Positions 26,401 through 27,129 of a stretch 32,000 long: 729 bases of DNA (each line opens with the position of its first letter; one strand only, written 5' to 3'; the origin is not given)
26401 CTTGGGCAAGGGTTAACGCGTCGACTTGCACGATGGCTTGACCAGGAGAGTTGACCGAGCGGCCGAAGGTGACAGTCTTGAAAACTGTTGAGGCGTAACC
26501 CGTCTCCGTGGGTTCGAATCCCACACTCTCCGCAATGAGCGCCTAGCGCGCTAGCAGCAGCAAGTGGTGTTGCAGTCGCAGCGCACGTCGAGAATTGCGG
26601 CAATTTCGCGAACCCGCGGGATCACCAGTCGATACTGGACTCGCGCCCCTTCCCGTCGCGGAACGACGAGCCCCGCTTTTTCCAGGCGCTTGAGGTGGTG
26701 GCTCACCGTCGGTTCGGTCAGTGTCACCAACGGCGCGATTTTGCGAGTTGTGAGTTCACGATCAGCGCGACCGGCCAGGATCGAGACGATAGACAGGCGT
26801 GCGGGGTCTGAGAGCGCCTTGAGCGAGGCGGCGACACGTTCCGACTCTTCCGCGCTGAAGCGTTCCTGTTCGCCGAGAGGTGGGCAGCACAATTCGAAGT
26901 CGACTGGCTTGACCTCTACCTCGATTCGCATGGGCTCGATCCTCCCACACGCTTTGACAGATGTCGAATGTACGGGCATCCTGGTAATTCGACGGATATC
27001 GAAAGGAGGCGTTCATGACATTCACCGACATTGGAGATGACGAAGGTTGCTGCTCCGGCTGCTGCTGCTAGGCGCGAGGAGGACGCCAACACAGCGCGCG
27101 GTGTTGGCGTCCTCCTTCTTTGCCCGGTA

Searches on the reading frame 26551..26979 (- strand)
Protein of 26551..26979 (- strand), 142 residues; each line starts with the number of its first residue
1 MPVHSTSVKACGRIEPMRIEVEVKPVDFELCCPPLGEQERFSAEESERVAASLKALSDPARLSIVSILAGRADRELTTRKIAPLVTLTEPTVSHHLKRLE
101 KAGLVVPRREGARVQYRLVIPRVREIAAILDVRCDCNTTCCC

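Call 10: search_protein_families(library=ncbifam, proteins=[window:26551-26979:-], max_evalue=1)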
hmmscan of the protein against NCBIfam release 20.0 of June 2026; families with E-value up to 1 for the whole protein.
window:26551-26979:- (142 aa): 16 families
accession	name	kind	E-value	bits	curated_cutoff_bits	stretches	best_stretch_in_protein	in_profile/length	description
NF041413.1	ArsR_Rv2640c_fam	equivalog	5.7e-23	81.5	155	1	29-134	13-117/118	Rv2640c family ArsR-like transcriptional regulator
NF033788.1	HTH_metalloreg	subfamily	1.1e-20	73.2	55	1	50-126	2-76/77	metalloregulator ArsR/SmtB family transcription factor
NF033789.1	repress_SdpR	subfamily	2.9e-14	52.7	100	1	53-126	2-72/79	autorepressor SdpR family transcription factor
NF040642.1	sulf_sens_BigR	equivalog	4.9e-10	39.4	155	1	45-134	6-93/95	sulfite-sensing transcriptional repressor BigR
NF045707.1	Dbac_1936_reg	equivalog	1.4e-09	37.8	115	1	46-130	4-85/99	ArsR/SmtB-type metalloregulator TsoR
NF007528.0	PRK10141.1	subfamily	2.2e-08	33.9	97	1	53-128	10-82/117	metalloregulator ArsR/SmtB family transcription factor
NF047906.1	CdPbTransRegCmtR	equivalog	3.3e-08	33.4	150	1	53-133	15-93/104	Cd(II)/Pb(II)-sensing metalloregulatory transcriptional regulator CmtR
TIGR02944.1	suf_reg_Xantho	equivalog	2.3e-06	28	110.65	1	62-142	12-93/130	SUF system Fe-S cluster assembly regulator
NF052532.1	TransRegPagRBaca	equivalog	2.3e-05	24.4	170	1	48-130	16-95/99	transcriptional repressor PagR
NF053755.1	MsvR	equivalog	0.00016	21.4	220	1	52-108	6-59/236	transcriptional factor MsvR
TIGR02937.1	sigma70-ECF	superfamily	0.0044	16.7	42.9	1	35-100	97-158/165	sigma-70 family RNA polymerase sigma factor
TIGR01884.1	cas_HTH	subfamily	0.025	14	60.2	1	60-106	143-187/202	CRISPR-associated CARF protein Csa3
NF053756.1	MreA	equivalog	0.052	13.4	100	1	71-110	27-66/110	MreA family transcriptional regulator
NF008273.0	PRK11050.1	equivalog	0.076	12.7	153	1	80-108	59-87/156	manganese-binding transcriptional regulator MntR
NF040939.2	trans_reg_lrs14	equivalog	0.15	12.1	90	1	72-110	33-71/103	Lrs14 family HTH-type transcriptional regulator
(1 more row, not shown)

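Call 11: search_protein_families(library=pfam, proteins=[window:26551-26979:-], max_evalue=0.01)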
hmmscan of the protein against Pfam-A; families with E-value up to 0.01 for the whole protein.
window:26551-26979:- (142 aa): 13 families
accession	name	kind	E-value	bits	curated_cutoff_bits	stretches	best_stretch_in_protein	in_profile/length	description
PF01022.26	HTH_5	-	2.5e-12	46.9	22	1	58-105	1-45/47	Bacterial regulatory protein, arsR family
PF12840.13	HTH_20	-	1.7e-09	37.9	27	1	56-106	1-49/51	Helix-turn-helix domain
PF13545.12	HTH_Crp_2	-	2e-05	24.9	27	1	47-111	1-56/70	Crp-like helix-turn-helix domain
PF13412.12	HTH_24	-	2.5e-05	24.2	21.9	1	61-105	5-47/48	Winged helix-turn-helix DNA-binding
PF01047.28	MarR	-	0.00015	22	24.6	1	75-105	17-47/59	MarR family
PF12802.13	MarR_2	-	0.00026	21.5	27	1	61-110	7-55/61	MarR family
PF13601.12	HTH_34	-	0.001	19.6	27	1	61-106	2-45/80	Winged helix DNA-binding domain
PF07848.18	PaaX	-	0.0017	19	24.8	1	88-118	36-66/70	PaaX-like protein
PF01325.25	Fe_dep_repress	-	0.0021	18.7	26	0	77-106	24-53/60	Iron dependent repressor, N-terminal DNA binding domain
PF01978.25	TrmB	-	0.0026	18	25.6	1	74-121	21-67/68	Sugar-specific transcriptional regulator TrmB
PF02082.26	Rrf2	-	0.0034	18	30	1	63-118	10-65/132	Iron-dependent Transcriptional regulator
PF21476.4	PF0610-like_N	-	0.0071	17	33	0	64-101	6-40/50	PF0610-like, N-terminal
PF09339.16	HTH_IclR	-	0.0094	16.1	22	0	71-106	14-49/52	IclR helix-turn-helix domain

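Call 12: find_homologous_proteins(query=window:26554-26931:-, max_evalue=0.00001)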
Query seq(126 aa) (126 aa): 74 proteins with E <= 0.00001 among 156 candidates.
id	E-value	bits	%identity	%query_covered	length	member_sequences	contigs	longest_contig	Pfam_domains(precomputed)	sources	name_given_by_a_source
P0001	1.9e-74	265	100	100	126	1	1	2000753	PF12840.14,PF13412.13,PF01022.27,PF13545.13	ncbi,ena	-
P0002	1.6e-61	224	86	100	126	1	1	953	PF12840.14,PF13412.13,PF01022.27,PF12802.14,PF13545.13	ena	-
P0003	5.6e-59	215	79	93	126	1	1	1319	PF12840.14,PF13412.13,PF01022.27,PF13545.13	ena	-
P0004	5.1e-36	141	62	89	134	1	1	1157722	PF01047.29,PF12840.14,PF13412.13,PF01022.27,PF12802.14,PF13545.13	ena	-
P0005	1.6e-35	140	62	93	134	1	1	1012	PF01047.29,PF12840.14,PF13412.13,PF25212.3,PF01022.27,PF12802.14,PF13545.13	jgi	jgi:ArsR family transcriptional regulator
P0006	2.8e-35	139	68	83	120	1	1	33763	PF01047.29,PF12840.14,PF13412.13,PF01022.27,PF13545.13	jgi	jgi:DNA-binding transcriptional ArsR family regulator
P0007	2.3e-34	136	61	87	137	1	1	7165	PF01047.29,PF12840.14,PF13412.13,PF01022.27,PF12802.14,PF13545.13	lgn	-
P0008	4.5e-34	135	58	95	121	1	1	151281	PF12840.14,PF01022.27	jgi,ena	-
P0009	6.1e-34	135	65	83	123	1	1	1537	PF12840.14,PF13412.13,PF01022.27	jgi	jgi:DNA-binding transcriptional ArsR family regulator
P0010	1.5e-33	133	64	83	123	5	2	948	PF12840.14,PF13412.13,PF01022.27,PF13545.13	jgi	jgi:ArsR family transcriptional regulator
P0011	3.2e-33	132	58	95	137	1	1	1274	PF12840.14,PF13412.13,PF01022.27,PF13545.13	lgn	-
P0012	4.4e-33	132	62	85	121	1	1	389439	PF12840.14,PF13412.13,PF01022.27,PF13545.13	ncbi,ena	-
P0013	3.7e-15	74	48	71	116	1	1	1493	PF12840.14,PF01022.27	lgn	-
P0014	1.8e-14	72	39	90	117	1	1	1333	PF01047.29,PF12840.14,PF13412.13,PF01022.27,PF09339.17,PF12802.14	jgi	jgi:ArsR family transcriptional regulator, arsenate/arsenite/antimonite-responsive transcriptional r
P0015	6.6e-14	70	46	75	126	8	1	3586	PF12840.14,PF01022.27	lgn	-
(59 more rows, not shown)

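Call 15: find_related_loci(query=A1, collection=genome_contigs, flank=3000)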
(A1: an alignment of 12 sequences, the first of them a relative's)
Query A1 (126 aa) in genome_contigs; peptide patterns used: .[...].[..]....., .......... (x = any residue, [..] = any of these).
282 stretches matched a pattern; 259 encode a relative of the query (tblastn E <= 1e-3); the best 80 are kept; 80 distinct loci.
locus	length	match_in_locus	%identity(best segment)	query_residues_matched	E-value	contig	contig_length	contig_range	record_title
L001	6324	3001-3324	59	13-120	1e-36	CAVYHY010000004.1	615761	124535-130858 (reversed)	MAG: uncultured Actinomycetota bacterium isolate MFD05684.bin.2.227 genome assembly, contig: contig_16478, whole genome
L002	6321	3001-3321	60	13-119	5e-36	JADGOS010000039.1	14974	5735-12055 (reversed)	MAG: Demequinaceae bacterium isolate Chersky.27_6 contig-100_489, whole genome shotgun sequence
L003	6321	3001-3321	62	14-120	6e-35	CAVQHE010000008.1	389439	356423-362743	MAG: uncultured Actinomycetota bacterium isolate MFD05684.bin.2.20 genome assembly, contig: contig_56419, whole genome s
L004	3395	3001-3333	53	12-122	2e-31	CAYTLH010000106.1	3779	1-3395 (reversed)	MAG TPA_asm: uncultured Demequinaceae bacterium isolate SRP185410_co1_307 genome assembly, contig: k141_1345819, whole g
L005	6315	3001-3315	48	14-118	3e-28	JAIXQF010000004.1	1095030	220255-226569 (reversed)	MAG: Actinomycetales bacterium isolate C4_MAG_00016 pond_C4_MAG_00016_000000000003, whole genome shotgun sequence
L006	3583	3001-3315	49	14-118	5e-28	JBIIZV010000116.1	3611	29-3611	MAG: Candidatus Nanopelagicales bacterium isolate ME2006-06-22D9_3300042569_group2_bin70 Rohwer_bin378_scaffold_38410_c1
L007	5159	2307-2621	47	14-118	3e-27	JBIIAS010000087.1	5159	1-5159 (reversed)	MAG: Candidatus Nanopelagicales bacterium isolate ME2000-06-06pf_3300042549_group1_bin177 Rohwer_bin373_scaffold_14473_c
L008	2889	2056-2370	47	14-118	7e-27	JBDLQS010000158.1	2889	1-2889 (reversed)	MAG: Actinomycetota bacterium isolate icacos_2019_sw_WHONDRS-S19S_0094_B_bin.102 scaffold_673026, whole genome shotgun s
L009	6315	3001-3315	45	14-118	4e-26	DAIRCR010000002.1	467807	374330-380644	MAG TPA_asm: Candidatus Nanopelagicales bacterium isolate CTOTU2214 NODE_4_length_467807_cov_8.626469, whole genome shot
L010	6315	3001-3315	47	14-118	3e-26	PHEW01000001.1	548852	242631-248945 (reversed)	MAG: Actinobacteria bacterium HGW-Actinobacteria-4 bjp_ig2157_scaffold_0, whole genome shotgun sequence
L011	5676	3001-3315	47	14-118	4e-26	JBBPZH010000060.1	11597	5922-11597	MAG: Propionibacteriales bacterium isolate bin.37 bin.37_S4Ck141_1059742_length_11597_cov_12.0000, whole genome shotgun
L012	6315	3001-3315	46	14-118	1e-25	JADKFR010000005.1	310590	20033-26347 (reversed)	MAG: Propionibacteriaceae bacterium isolate Ribe_18-Q3-R11-54_BAT3C.101 tig00004554-10-3094510, whole genome shotgun seq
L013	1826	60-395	44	3-118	2e-25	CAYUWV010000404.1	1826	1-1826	MAG TPA_asm: uncultured Propionibacteriaceae bacterium isolate SRP342105_co2_232 genome assembly, contig: NODE_108451_le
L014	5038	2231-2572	42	1-118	2e-25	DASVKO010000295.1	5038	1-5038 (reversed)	MAG TPA_asm: Dermatophilaceae bacterium isolate SMAG_U3048 k141_1121575, whole genome shotgun sequence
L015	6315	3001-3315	45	14-118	7e-25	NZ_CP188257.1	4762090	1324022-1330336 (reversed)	Angustibacter sp. McL0619 chromosome, complete genome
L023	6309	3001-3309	44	14-116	9e-24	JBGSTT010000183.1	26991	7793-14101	MAG: Rhodoglobus sp. isolate JTS-AC415 k141_3498704, whole genome shotgun sequence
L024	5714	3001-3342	43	14-125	1e-23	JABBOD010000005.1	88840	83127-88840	MAG: Acidobacteria bacterium isolate G2_35 NODE_78_length_88840_cov_74.7158, whole genome shotgun sequence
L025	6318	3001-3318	47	14-118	1e-23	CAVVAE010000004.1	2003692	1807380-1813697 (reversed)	MAG: uncultured Actinomycetota bacterium isolate MFD04212.bin.1.240 genome assembly, contig: contig_45, whole genome sho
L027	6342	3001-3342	43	14-125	2e-23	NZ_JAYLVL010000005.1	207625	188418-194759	Lacisediminihabitans sp. H27-G8 NODE_5_length_207625_cov_54.210518, whole genome shotgun sequence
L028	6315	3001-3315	44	14-118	2e-23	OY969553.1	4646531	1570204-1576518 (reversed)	MAG: uncultured Actinomycetota bacterium isolate MFD04212.bin.1.1 genome assembly, chromosome: 1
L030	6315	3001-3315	46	14-118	3e-23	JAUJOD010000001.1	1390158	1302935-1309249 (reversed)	MAG: Nocardioidaceae bacterium isolate YX2bin9 opera_contig_2, whole genome shotgun sequence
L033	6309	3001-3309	44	14-116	3e-23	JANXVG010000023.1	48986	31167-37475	MAG: Salinibacterium sp. isolate 341R_metabat_145 341R_k141_941406, whole genome shotgun sequence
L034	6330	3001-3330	41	14-123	3e-23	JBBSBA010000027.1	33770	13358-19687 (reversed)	MAG: Actinomycetales bacterium isolate La6_metabat2.067 La6_metabat2.067_K_2070364_L_33770_cov_128.1541, whole genome sh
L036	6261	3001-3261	49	14-100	6e-23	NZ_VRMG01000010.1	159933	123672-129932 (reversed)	Lacisediminihabitans profunda strain CHu50b-6-2 contig_10, whole genome shotgun sequence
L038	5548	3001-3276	47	5-100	1e-22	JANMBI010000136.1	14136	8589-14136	MAG: Frigoribacterium sp. isolate OTE_1_metabat_357_sub OTE_1_k141_57598, whole genome shotgun sequence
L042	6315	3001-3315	45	14-118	3e-22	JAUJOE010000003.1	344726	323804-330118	MAG: Nocardioidaceae bacterium isolate YX3bin1 opera_contig_119, whole genome shotgun sequence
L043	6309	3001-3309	42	14-116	4e-22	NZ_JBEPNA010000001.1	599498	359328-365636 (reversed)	Marisediminicola sp. UYEF4 Ga0493845_01, whole genome shotgun sequence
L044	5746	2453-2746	43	14-111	4e-22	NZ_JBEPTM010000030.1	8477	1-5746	Frigoribacterium sp. UYMn621 Ga0529792_30, whole genome shotgun sequence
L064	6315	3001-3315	46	14-118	3e-19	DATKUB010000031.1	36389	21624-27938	MAG TPA_asm: Candidatus Nanopelagicaceae bacterium isolate SMAG_U14096 k141_1261378, whole genome shotgun sequence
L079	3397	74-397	41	14-121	6e-23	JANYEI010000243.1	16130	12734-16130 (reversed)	MAG: Frigoribacterium sp. isolate 337R_metabinner_53 337R_k141_45597, whole genome shotgun sequence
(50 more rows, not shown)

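Call 16: find_encoding_contigs(protein=P0001, flank=3000, max_places=4)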
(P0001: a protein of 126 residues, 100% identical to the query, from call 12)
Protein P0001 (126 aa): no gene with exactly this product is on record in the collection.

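Call 17: find_encoding_contigs(protein=P0002, flank=3000, max_places=4)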
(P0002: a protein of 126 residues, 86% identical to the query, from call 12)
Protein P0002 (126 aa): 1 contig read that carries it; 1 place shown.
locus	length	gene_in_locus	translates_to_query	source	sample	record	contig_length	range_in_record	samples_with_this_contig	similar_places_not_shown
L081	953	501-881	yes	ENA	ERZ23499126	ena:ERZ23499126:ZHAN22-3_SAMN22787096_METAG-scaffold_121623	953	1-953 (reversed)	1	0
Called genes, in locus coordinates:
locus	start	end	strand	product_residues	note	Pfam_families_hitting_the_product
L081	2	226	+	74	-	?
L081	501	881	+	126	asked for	PF13545:HTH_Crp_2 (weak), PF12802:MarR_2 (weak), PF12840:HTH_20, PF01022:HTH_5, PF13412:HTH_24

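Call 18: find_encoding_contigs(protein=P0003, flank=3000, max_places=4)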
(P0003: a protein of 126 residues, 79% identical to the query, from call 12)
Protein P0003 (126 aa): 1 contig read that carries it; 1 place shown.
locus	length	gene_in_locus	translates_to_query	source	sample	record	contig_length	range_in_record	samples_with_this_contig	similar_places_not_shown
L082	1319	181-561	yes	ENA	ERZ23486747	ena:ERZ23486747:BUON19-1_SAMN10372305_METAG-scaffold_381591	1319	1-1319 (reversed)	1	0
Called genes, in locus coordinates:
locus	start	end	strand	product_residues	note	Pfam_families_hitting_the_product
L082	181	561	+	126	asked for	PF13545:HTH_Crp_2 (weak), PF12840:HTH_20, PF01022:HTH_5, PF13412:HTH_24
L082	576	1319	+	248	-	?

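Call 24: search_protein_families(library=ncbifam, proteins=[L023:3369-3761:+], max_evalue=1)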
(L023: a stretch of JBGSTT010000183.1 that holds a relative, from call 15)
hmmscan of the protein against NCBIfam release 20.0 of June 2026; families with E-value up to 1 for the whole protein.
L023:3369-3761:+ (130 aa): 2 families
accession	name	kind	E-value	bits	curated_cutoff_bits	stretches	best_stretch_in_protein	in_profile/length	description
NF033727.2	chaperon_ArsD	equivalog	7e-31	106.6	90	1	3-96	2-95/97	arsenite efflux transporter metallochaperone ArsD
NF049986.1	memb_Rv1678_C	equivalog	0.019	14.9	50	1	67-122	8-63/95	Rv1678 family membrane protein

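Call 32: find_encoding_contigs(protein=P0004, flank=2500, max_places=2)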
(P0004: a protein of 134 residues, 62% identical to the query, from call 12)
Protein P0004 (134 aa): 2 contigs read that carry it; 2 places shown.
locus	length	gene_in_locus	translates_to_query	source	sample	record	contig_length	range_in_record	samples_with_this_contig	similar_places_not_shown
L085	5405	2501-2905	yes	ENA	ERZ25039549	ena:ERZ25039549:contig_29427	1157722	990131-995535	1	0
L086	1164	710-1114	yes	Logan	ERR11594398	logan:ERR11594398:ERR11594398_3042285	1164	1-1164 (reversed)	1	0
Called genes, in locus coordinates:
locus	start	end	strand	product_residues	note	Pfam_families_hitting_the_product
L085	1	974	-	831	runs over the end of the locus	PF02687:FtsX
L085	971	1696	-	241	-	PF00005:ABC_tran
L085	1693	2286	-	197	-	PF03551:PadR, PF10400:Vir_act_alpha_C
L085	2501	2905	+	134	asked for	PF13545:HTH_Crp_2 (weak), PF01022:HTH_5, PF01047:MarR (weak), PF12802:MarR_2 (faint), PF12840:HTH_20, PF13412:HTH_24 (faint)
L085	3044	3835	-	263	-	-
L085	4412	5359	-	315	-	-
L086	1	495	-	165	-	?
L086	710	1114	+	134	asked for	PF13545:HTH_Crp_2 (weak), PF01022:HTH_5, PF01047:MarR (weak), PF12802:MarR_2 (faint), PF12840:HTH_20, PF13412:HTH_24 (faint)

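Call 33: find_encoding_contigs(protein=P0006, flank=2500, max_places=2)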
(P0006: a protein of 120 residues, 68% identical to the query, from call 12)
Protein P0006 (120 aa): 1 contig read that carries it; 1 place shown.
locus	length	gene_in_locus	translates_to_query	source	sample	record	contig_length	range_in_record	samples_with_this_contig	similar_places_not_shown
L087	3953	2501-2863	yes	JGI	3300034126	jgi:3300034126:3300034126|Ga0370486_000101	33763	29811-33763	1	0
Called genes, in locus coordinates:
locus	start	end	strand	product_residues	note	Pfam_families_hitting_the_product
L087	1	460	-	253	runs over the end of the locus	PF01061:ABC2_membrane, PF12698:ABC2_membrane_3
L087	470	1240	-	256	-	PF00005:ABC_tran, PF13304:AAA_21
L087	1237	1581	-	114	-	PF06304:DUF1048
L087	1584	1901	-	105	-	PF03551:PadR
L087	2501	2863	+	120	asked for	PF01047:MarR (faint), PF13545:HTH_Crp_2 (weak), PF12840:HTH_20, PF01022:HTH_5, PF13412:HTH_24 (weak)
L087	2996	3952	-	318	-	?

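Call 34: find_encoding_contigs(protein=P0007, flank=2500, max_places=2)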
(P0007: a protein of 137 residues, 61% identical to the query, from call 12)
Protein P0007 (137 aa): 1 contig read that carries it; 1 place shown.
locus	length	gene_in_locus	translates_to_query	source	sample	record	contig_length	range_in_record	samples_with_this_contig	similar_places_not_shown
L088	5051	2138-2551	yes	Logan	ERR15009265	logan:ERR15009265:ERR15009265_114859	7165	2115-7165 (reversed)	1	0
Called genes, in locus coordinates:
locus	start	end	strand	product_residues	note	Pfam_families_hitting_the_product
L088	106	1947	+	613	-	PF00239:Resolvase, PF07508:Recombinase, PF13408:Zn_ribbon_recom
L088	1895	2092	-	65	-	-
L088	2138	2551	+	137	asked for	PF13412:HTH_24 (faint), PF13545:HTH_Crp_2, PF01022:HTH_5, PF01047:MarR (weak), PF12802:MarR_2 (weak), PF12840:HTH_20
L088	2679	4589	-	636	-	-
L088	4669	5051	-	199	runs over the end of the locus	PF03029:ATP_bind_1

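Call 35: find_encoding_contigs(protein=P0008, flank=2500, max_places=2)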
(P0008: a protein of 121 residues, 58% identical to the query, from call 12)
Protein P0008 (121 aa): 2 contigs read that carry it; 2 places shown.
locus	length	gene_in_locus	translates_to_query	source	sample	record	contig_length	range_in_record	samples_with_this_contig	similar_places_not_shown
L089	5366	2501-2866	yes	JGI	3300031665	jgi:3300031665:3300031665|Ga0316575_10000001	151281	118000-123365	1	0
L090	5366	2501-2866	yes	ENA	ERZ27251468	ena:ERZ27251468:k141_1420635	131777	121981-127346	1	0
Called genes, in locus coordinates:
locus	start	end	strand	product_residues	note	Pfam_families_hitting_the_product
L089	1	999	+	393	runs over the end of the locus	PF13581:HATPase_c_2 (weak), PF02518:HATPase_c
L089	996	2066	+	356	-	PF26994:DUF8320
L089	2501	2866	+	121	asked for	PF01022:HTH_5, PF12840:HTH_20 (weak)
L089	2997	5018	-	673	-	-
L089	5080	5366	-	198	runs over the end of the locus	PF03029:ATP_bind_1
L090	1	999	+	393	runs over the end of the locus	PF13581:HATPase_c_2 (weak), PF02518:HATPase_c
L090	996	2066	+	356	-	PF26994:DUF8320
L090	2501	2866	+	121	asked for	PF01022:HTH_5, PF12840:HTH_20 (weak)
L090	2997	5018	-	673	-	-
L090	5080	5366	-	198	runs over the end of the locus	PF03029:ATP_bind_1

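Call 40: list_cluster_members(proteins=[P0001])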
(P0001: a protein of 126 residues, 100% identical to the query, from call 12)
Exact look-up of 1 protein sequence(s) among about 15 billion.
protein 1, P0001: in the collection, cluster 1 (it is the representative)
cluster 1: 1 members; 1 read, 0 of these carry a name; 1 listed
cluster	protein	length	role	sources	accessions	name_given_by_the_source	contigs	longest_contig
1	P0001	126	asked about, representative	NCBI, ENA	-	-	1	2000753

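Call 49: search_protein_families(library=ncbifam, proteins=[L030:2292-2696:-, L025:1513-2853:-, L025:628-1356:-, L025:227-631:-, L028:2089-2556:-, L064:1792-2844:-, L064:1524-1865:-, L064:80-1321:-, L001:2069-2671:-], max_evalue=0.00001)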
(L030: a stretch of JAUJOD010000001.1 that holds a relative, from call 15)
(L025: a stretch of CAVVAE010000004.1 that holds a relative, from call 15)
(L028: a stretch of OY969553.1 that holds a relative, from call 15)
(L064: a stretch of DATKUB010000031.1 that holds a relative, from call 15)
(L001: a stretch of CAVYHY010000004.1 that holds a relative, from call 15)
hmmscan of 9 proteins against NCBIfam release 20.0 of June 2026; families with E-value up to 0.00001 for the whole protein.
L030:2292-2696:- (134 aa): 3 families
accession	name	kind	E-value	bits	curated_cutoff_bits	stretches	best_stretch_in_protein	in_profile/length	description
NF010053.0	PRK13530.1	subfamily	9.4e-17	61.6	215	1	1-126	1-128/133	arsenate reductase (thioredoxin)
TIGR02689.1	ars_reduc_gluta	equivalog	1.2e-15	57.8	157.6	1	6-126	3-125/126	arsenate reductase, glutathione/glutaredoxin type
TIGR02691.1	arsC_pI258_fam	equivalog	1.4e-13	51.2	174.3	1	7-125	2-128/129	arsenate reductase (thioredoxin)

L025:1513-2853:- (446 aa): 5 families
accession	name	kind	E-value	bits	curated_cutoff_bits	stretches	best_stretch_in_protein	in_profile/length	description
NF040505.1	ArsO_flavin_mono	equivalog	1.6e-11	44.2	425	1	15-228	3-184/346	ArsO family NAD(P)H-dependent flavin-containing monooxygenase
TIGR04018.1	Bthiol_YpdA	hypoth_equivalog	3.2e-09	36.1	339.9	0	15-45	2-32/316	YpdA family putative bacillithiol disulfide reductase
NF009409.0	PRK12770.1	subfamily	2.2e-06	27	343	0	8-45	14-51/360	putative glutamate synthase subunit beta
NF006002.0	PRK08132.1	subfamily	3.5e-06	25.7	416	0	4-43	17-56/552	FAD-dependent oxidoreductase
NF004780.0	PRK06126.1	subfamily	7.1e-06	24.6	445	0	11-45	7-41/552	hypothetical protein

L025:628-1356:- (242 aa): 1 family
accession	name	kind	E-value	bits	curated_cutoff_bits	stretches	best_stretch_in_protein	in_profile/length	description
TIGR00861.1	MIP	subfamily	3.5e-20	72.8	171.25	2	9-166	1-178/224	MIP family channel protein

L025:227-631:- (134 aa): 3 families
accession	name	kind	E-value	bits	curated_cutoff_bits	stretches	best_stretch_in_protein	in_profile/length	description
TIGR02689.1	ars_reduc_gluta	equivalog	1.4e-18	67.3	157.6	1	6-126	3-125/126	arsenate reductase, glutathione/glutaredoxin type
NF010053.0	PRK13530.1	subfamily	4.3e-18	66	215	1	3-126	3-128/133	arsenate reductase (thioredoxin)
TIGR02691.1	arsC_pI258_fam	equivalog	1.6e-15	57.4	174.3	1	7-125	2-128/129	arsenate reductase (thioredoxin)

L028:2089-2556:- (155 aa): 1 family
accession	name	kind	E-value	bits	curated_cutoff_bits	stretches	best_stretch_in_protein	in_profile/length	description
NF041414.1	ArsI_CadI_VOC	equivalog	1e-58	197.1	116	1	3-153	1-147/147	ArsI/CadI family heavy metal resistance metalloenzyme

L064:1792-2844:- (350 aa): 2 families
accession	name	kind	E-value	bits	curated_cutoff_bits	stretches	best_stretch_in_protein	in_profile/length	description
NF040736.1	efflux_SaoE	equivalog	9.9e-28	97.4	325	1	70-349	22-298/352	efflux transporter SaoE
NF033936.1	CuZnOut_SO0444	equivalog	2.6e-23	82.7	300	2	216-349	181-313/351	SO_0444 family Cu/Zn efflux transporter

L064:1524-1865:- (113 aa): 2 families
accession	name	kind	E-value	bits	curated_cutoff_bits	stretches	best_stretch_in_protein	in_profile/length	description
TIGR00412.2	redox_disulf_2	subfamily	7.4e-30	103.2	62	1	36-109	2-75/75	MTH895/ArsE family thioredoxin-like protein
TIGR00411.1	redox_disulf_1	equivalog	9.4e-06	25.6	92.75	0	40-109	8-79/82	MJ0307 family thioredoxin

L064:80-1321:- (413 aa): 7 families
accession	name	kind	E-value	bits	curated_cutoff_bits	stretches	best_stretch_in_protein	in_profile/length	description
TIGR00900.1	2A0121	subfamily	3.6e-44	151.6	319.6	1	20-377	1-364/364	H+ Antiporter protein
NF007792.0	PRK10489.1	equivalog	2.8e-28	99.1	324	1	11-411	9-411/419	enterobactin transporter EntS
NF012178.0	tet_MFS_V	exception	5.2e-26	91.7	640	1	12-398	2-396/409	tetracycline efflux MFS transporter Tet(V)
NF052575.1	MFS_efflux_Tap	equivalog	2.8e-09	36.5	625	1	30-405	13-400/401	multidrug efflux MFS transporter Tap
TIGR00880.1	2_A_01_02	superfamily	4e-09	36.7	131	1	59-196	3-135/141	multidrug resistance protein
NF006386.0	PRK08633.1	equivalog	1.3e-08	33.1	1221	1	59-394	52-404/1147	acyl-[ACP]--phospholipid O-acyltransferase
NF000051.1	macrolide_MefB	exception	1.9e-07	30.3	800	1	18-396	9-392/409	macrolide efflux MFS transporter Mef(B)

L001:2069-2671:- (200 aa): 1 family
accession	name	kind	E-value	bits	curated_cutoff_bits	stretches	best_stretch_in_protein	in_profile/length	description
TIGR03433.1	padR_acidobact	paralog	3.5e-08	33.4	101.8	1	5-76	7-82/101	PadR family transcriptional regulator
